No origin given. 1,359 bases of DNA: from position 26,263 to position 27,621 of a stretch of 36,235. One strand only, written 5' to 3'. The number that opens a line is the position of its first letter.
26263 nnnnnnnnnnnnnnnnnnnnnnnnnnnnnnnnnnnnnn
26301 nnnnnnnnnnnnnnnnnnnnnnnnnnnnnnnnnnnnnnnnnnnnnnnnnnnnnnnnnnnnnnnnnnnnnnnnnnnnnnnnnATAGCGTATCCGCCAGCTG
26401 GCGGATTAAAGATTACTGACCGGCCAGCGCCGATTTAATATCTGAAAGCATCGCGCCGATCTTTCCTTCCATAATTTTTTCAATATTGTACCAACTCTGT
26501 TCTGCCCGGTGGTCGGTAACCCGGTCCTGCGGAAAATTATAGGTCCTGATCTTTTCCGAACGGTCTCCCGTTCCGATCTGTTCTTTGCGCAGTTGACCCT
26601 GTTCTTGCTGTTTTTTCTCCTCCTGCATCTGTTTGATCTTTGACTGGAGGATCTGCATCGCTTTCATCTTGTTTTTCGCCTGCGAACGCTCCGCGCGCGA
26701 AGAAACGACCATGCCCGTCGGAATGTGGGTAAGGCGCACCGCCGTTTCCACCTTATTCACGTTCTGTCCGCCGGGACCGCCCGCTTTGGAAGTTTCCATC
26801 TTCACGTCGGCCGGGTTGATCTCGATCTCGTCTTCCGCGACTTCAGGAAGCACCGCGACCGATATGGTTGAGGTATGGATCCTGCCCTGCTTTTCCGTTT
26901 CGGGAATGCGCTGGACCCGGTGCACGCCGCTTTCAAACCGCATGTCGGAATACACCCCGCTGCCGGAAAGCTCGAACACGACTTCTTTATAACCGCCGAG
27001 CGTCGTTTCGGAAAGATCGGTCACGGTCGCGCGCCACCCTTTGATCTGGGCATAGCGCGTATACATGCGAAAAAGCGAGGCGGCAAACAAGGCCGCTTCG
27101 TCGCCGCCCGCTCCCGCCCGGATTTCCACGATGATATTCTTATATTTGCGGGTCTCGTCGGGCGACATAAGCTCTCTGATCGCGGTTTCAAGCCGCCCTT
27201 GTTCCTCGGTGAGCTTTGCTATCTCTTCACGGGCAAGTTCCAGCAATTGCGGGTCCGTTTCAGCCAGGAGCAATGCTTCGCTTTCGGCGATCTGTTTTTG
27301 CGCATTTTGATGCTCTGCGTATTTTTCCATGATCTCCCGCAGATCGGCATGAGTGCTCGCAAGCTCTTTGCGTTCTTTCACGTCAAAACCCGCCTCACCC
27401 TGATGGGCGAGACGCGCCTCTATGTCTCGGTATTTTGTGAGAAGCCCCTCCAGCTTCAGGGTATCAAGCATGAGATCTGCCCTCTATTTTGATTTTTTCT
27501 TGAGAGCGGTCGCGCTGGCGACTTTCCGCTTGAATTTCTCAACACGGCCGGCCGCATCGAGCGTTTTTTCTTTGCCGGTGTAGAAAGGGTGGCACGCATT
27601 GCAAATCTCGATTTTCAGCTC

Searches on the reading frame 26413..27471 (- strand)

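Call 87: search_protein_families(library=pfam, proteins=[window:26413-27471:-], max_evalue=0.001)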
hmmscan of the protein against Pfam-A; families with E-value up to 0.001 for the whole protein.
window:26413-27471:- (352 aa): 2 families
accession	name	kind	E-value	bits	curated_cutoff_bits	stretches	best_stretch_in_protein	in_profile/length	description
PF03462.23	PCRF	-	1.2e-63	214.9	24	1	12-205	3-194/194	PCRF domain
PF00472.26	RF-1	-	6.8e-40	136.1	35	1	214-322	3-116/116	RF-1 domain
